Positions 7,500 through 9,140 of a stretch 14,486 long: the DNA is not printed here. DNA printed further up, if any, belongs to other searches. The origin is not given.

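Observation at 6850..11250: AT-rich island of about 3.9 kb carrying a three-gene operon with two paralogous, polytopic SPFH/band-7 proteins, fused in-frame to the psuG operon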

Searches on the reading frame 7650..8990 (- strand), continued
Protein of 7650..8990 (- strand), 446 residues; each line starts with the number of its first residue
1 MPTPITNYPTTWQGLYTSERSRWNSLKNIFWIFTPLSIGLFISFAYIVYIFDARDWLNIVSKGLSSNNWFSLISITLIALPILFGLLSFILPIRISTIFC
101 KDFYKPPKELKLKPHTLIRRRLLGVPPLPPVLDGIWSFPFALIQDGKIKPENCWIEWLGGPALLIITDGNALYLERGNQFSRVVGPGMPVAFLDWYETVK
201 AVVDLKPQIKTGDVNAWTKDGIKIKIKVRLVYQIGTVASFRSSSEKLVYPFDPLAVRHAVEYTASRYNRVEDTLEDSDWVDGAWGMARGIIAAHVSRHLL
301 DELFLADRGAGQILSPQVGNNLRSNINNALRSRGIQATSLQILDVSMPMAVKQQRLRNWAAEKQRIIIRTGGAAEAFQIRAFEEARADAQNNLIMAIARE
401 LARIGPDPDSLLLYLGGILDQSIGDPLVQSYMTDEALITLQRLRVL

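Call 39: predict_structure(alignment_id=A2)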
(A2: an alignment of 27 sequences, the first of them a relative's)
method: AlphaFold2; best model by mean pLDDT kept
length: 446 residues; sequences in the alignment: 27
mean_pLDDT: 78.9   pTM: 0.66
mean pLDDT of the five models: 78.9, 68.6, 67.9, 66.0, 64.9
residues with pLDDT >= 90: 85; 70-90: 258; 50-70: 89; < 50: 14
segments of 3 or more residues with pLDDT < 50: none
pLDDT, mean of each block of 10 residues (from residue 1): 54 71 86 86 83 57 57 79 86 89 82 83 84 80 88 86 90 88 83 89 91 93 93 77 66 87 76 84 91 90 68 80 92 90 89 82 81 86 81 71 55 52 51 58 52
secondary structure, 60 per line:
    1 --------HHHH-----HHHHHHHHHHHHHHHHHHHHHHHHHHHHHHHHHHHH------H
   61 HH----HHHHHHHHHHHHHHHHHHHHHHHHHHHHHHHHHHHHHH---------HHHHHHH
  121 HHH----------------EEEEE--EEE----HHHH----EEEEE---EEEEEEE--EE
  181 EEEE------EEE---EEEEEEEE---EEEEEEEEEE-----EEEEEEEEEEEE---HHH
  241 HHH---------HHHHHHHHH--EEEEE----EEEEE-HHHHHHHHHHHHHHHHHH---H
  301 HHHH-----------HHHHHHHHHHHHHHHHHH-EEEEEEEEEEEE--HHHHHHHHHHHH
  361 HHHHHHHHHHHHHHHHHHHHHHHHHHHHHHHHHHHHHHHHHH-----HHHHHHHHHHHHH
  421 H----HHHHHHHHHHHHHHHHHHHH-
elements in order: H9-12 H18-53 H67-104 H114-123 E140-144 E147-149 H154-157 E162-166 E170-176 E179-184 E191-193 E197-204 E208-217 E223-234 H238-243 H253-261 E264-268 E273-277 H279-296 H300-304 H316-333 E335-346 H349-402 H408-421 H426-445
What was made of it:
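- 7650..8990 (-): Gene B: a 446-aa SPFH paralogue. It has a two-helix N-terminal membrane hairpin (about 18-53 and 67-104), a beta-rich domain and SPFH domain at 140-346, and a long helix at 349-402. The strongly basic stretch after TM2 predicts a cytoplasmic SPFH domain. The AF2 model has pLDDT 79 (call 39).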

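Call 45: fold_search(model_id=the predicted structure, library=pdb)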
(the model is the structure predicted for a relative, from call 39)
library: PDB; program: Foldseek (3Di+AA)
matches with E <= 10: 423; with E <= 0.001: 61
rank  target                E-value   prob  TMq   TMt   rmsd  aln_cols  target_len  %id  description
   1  9oh9_B                5.9e-11  1.00  0.33  0.54  13.8       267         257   15  Human Stomatin Complex in Native Membrane Vesicles (released 2025-08-13)
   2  9oh9_A                7.9e-11  1.00  0.31  0.51  11.4       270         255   17  Human Stomatin Complex in Native Membrane Vesicles (released 2025-08-13)
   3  9vvg_A                2.1e-10  1.00  0.30  0.43  14.6       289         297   16  Cryo-EM structure of the erlin1/2 complex purified using GDN and CHS (released 2026-03-25)
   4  9z7u_C                2.2e-10  1.00  0.31  0.49  11.6       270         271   17  Human Stomatin - C8 Symmetry (released 2026-02-25)
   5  7vhq_E                2.4e-10  1.00  0.31  0.48  14.8       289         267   14  Structural insights into the membrane microdomain organization by SPFH family proteins (released 2022-01-19)
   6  8rrh_B                4.0e-10  1.00  0.31  0.43   6.8       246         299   12  The human prohibitin complex (released 2024-12-18)
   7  7vhq_G                4.2e-10  1.00  0.29  0.41  15.8       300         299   14  Structural insights into the membrane microdomain organization by SPFH family proteins (released 2022-01-19)
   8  9z7u_B                4.5e-10  1.00  0.33  0.51  14.0       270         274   14  Human Stomatin - C8 Symmetry (released 2026-02-25)
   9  9vvj_A                6.3e-10  1.00  0.29  0.40  14.2       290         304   14  Cryo-EM structure of the erlin1/2 complex purified using DDM and GDN (released 2026-03-25)
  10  9vvg_a                6.7e-10  1.00  0.30  0.43  14.5       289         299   16  Cryo-EM structure of the erlin1/2 complex purified using GDN and CHS (released 2026-03-25)
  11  9vvj_a                7.6e-10  1.00  0.29  0.41  14.1       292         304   15  Cryo-EM structure of the erlin1/2 complex purified using DDM and GDN (released 2026-03-25)
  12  8z5g_A                1.8e-09  1.00  0.29  0.45  19.0       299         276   15  Cryo-EM structure of E.coli SPFH-NfeD family protein complex QmcA-YbbJ (released 2024-08-21)
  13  9o9z_a                1.9e-09  1.00  0.30  0.49  13.3       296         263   12  The human PHB1/2 complex (closed) (released 2025-10-22)
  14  9o9z_A                2.0e-09  1.00  0.30  0.52  11.5       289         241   16  The human PHB1/2 complex (closed) (released 2025-10-22)
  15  9paw_XA               2.1e-09  1.00  0.29  0.47  14.4       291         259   15  Cryo-EM structure of the engineered HflK/C variant stabilized in the closed conformation via disulfide bond crosslink (released 2026-03-04)
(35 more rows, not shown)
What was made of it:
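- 7650..8990 (-): Foldseek matches stomatin, erlin, HflK/C, prohibitin and QmcA at E 6e-11 to 2e-9 (call 45).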

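Call 48: search_solved_structures(query=L005:9391-10446:+, max_evalue=1, show_alignments=3)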
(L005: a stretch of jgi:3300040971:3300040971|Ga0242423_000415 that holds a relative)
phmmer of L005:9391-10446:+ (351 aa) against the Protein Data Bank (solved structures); distinct sequences matched with E-value up to 1: 1.
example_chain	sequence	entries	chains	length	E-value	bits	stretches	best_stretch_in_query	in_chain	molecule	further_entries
9gzg_A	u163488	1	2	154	0.061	15.6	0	105-128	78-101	Engineered CTPR protein with glutamic acids for conductivity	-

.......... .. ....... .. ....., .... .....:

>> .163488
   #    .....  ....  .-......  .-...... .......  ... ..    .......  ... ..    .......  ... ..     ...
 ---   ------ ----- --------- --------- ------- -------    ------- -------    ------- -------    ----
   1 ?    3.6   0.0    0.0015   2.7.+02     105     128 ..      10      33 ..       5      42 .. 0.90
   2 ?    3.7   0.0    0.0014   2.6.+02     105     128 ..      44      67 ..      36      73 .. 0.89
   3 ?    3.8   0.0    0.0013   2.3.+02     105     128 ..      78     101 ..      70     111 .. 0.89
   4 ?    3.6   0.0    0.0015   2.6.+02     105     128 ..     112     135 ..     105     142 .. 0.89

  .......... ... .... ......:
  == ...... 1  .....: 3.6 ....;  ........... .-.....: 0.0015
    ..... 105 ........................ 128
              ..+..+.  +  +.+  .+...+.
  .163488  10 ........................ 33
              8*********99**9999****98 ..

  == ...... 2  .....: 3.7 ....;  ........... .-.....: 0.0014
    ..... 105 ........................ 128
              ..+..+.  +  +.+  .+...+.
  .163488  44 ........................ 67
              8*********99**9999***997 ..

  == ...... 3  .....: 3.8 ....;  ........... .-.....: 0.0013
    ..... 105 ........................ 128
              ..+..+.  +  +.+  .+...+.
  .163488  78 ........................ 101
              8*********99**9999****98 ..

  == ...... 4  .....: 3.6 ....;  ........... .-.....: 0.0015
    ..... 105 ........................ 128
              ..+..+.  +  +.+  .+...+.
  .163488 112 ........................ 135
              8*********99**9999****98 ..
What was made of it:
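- Tried and rejected: S24 detection: single-sequence phmmer of an S24-type third protein against the PDB found only designed TPRs (call 48).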

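Call 52: search_solved_structures(query=A5, max_evalue=1, show_alignments=2)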
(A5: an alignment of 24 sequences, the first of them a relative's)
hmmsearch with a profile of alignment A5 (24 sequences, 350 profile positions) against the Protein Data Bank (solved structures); distinct sequences matched with E-value up to 1: 124 (the best 60 are shown).
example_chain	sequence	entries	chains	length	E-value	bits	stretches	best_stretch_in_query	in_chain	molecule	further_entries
9e5c_6s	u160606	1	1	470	1.9e-06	30.7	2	46-127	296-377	Tetratricopeptide repeat protein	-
6a2r_A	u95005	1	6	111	3.3e-06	29.9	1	253-345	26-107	LexA repressor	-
6a2q_A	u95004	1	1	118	4e-06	29.6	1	253-345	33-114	LexA repressor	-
8rst_A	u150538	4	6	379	9.8e-06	28.4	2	80-164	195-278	Rap3T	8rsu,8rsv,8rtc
1umu_A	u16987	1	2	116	1.3e-05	27.9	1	249-349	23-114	UMUD'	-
1ay9_A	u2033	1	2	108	1.5e-05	27.8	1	249-348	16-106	UMUD PROTEIN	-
1i4v_A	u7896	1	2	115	1.8e-05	27.5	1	249-348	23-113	UMUD' PROTEIN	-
7obi_A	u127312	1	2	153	1.9e-05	27.4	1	97-158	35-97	CTPR-rv4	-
3k2z_A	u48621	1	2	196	3.3e-05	26.6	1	247-294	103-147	LexA repressor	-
6a2t_A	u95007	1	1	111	5.9e-05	25.8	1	253-297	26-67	LexA repressor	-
6a2s_A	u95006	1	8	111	6.7e-05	25.6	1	253-345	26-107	LexA repressor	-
5dbk_A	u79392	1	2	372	0.00023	23.8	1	56-125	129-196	Transcriptional regulator/TPR domain protein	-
1kca_A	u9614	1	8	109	0.00035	23.2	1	248-344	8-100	REPRESSOR PROTEIN CI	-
8bu0_A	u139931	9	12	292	0.00037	23.2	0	65-128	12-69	Consensus tetratricopeptide repeat protein | Crystal structure of an 8-repeat consensus TPR superhelix with Zinc. | Monomer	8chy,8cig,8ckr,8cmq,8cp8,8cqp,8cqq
8gmt_B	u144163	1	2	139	0.00038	23.1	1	249-348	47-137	DNA polymerase V subunit UmuD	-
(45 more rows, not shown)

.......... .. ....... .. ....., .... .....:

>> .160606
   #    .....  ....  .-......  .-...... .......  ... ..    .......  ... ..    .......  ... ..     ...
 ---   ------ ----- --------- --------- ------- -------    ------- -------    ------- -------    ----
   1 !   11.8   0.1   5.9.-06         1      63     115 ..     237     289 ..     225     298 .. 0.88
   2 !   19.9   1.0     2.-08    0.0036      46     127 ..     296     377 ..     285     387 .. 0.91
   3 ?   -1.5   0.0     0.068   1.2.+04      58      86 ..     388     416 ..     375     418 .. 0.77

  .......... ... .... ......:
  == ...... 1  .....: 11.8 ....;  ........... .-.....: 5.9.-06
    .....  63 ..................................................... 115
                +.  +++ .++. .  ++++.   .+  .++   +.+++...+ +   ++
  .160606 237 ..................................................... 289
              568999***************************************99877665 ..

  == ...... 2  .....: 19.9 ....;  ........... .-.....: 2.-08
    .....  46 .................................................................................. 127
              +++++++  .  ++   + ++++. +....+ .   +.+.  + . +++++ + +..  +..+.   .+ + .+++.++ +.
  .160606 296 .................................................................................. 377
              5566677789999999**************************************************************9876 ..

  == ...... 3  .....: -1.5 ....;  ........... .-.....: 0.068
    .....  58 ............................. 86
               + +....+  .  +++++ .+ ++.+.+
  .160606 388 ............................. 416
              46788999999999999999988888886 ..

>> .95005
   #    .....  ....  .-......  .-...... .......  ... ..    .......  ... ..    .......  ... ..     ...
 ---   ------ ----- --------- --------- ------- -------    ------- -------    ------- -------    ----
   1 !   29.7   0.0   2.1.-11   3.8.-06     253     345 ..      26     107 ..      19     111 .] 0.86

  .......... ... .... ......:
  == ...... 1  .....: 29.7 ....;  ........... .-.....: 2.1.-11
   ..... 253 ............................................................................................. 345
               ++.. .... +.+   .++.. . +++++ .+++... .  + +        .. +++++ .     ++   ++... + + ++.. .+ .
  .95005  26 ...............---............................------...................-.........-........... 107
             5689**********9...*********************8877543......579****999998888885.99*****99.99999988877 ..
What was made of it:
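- A profile search hits the LexA C-terminal domain (E 3e-6), UmuD' and lambda cI (call 52).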

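Call 73: search_protein_families(library=pfam, proteins=[L003:12611-14281:+, L003:14286-16253:+, L013:11223-12719:+, L015:6521-8692:+, L055:5196-7826:+, L055:12090-12413:-, L055:12479-13282:-, L024:11466-11990:+, L009:5927-7170:+], max_evalue=0.01)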
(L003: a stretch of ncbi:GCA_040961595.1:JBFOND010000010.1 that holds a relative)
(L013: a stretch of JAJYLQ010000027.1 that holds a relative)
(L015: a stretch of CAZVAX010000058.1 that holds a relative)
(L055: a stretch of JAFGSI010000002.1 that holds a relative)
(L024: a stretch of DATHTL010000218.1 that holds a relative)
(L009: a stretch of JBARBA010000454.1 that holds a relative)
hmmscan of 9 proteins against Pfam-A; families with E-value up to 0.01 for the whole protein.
L003:12611-14281:+ (556 aa): 1 family
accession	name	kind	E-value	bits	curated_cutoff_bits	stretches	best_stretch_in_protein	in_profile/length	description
PF01145.31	Band_7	-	0.0023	18.5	23.6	0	125-213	12-72/176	SPFH domain / Band 7 family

L003:14286-16253:+ (655 aa): 0 families

L013:11223-12719:+ (498 aa): 1 family
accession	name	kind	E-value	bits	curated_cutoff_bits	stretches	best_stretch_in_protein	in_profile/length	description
PF00717.28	Peptidase_S24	-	0.00012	22.2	23.3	1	387-482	28-116/116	Peptidase S24-like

L015:6521-8692:+ (723 aa): 1 family
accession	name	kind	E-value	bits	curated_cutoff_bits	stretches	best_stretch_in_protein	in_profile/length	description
PF00717.28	Peptidase_S24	-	5e-05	23.4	23.3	1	584-666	15-87/116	Peptidase S24-like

L055:5196-7826:+ (876 aa): 16 families
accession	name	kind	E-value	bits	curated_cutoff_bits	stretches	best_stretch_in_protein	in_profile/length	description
PF00004.35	AAA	-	1.6e-33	116.3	21.2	2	620-748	2-128/131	ATPase family associated with various cellular activities (AAA)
PF17866.7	AAA_lid_6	-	5.4e-17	62.1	24.3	2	782-840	9-60/60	AAA lid domain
PF13401.12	AAA_22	-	2.8e-09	37.8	27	0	338-363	6-31/130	AAA domain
PF05496.18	RuvB_N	-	1e-07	32.3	27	1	300-374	4-70/159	Holliday junction DNA helicase RuvB P-loop domain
PF01078.27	Mg_chelatase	-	1e-07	32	20.3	0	339-364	24-49/207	Magnesium chelatase, subunit ChlI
PF13191.12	AAA_16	-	3.7e-06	28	32.6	0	334-370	22-53/167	AAA ATPase domain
PF13238.12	AAA_18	-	9.1e-06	26.6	29.4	0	342-390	3-45/128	AAA domain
PF13245.12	AAA_19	-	2.3e-05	25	25.1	0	338-367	12-41/134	AAA domain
PF13604.12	AAA_30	-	2.7e-05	24.4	27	0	336-416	17-104/191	AAA domain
PF20720.3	nSTAND3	-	6.2e-05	23.2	27.2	0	339-357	19-37/155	Novel STAND NTPase 3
PF07728.20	AAA_5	-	8.2e-05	23.1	22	0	339-361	1-23/139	AAA domain (dynein-related subfamily)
PF13521.12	AAA_28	-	0.0011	19.7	27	0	340-359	2-21/164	AAA domain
PF05673.19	DUF815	-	0.0014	18.2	23.8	0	298-364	23-80/249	Protein of unknown function (DUF815)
PF06309.17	Torsin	-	0.0024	18.4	27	0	323-365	40-81/127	Torsin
PF00005.33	ABC_tran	-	0.0034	18.4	25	0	618-642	13-37/137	ABC transporter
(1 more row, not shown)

L055:12090-12413:- (107 aa): 2 families
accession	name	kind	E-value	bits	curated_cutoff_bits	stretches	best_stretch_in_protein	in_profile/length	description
PF12732.12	YtxH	-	6.1e-17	62.3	37.5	1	11-77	2-68/71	YtxH-like protein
PF01442.23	Apolipoprotein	-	0.0054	16.9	90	1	33-85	80-133/190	Apolipoprotein A1/A4/E domain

L055:12479-13282:- (267 aa): 2 families
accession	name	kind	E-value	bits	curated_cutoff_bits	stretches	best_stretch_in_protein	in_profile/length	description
PF05239.21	PRC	-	2.1e-13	50.5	21.2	2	53-114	10-73/78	PRC-barrel domain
PF09939.14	DUF2171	-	1.1e-06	29.2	25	1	189-256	1-62/64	Uncharacterized protein conserved in bacteria (DUF2171)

L024:11466-11990:+ (174 aa): 4 families
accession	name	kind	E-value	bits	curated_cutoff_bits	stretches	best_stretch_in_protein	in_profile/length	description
PF13424.12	TPR_12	-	0.00052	20.6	30.1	1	84-130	28-76/77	Tetratricopeptide repeat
PF07719.23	TPR_2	-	0.00085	19.7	27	1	99-128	1-30/34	Tetratricopeptide repeat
PF13181.12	TPR_8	-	0.0015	19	25.7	1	101-128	3-30/34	Tetratricopeptide repeat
PF07721.20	TPR_4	-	0.0077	17.2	27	0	100-122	2-24/26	Tetratricopeptide repeat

L009:5927-7170:+ (414 aa): 0 families

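Call 75: find_related_loci(query=A2, collection=viral_contigs, flank=8000)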
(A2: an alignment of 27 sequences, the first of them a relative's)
Query A2 (446 aa) in viral_contigs; peptide patterns used: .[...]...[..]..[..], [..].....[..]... (x = any residue, [..] = any of these).
21 stretches matched a pattern, but none encodes a relative of the query by tblastn (E <= 1e-3).

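Call 76: search_dna_similar(query=window:7650-8990:-, collection=phages, mode=protein, max_evalue=0.001, max_rows=10)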
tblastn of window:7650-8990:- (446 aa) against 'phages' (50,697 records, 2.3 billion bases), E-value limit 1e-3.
No match.
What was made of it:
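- Tried and rejected: IMG/VR viral contigs (call 75) and tblastn against GenBank phages (call 76).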
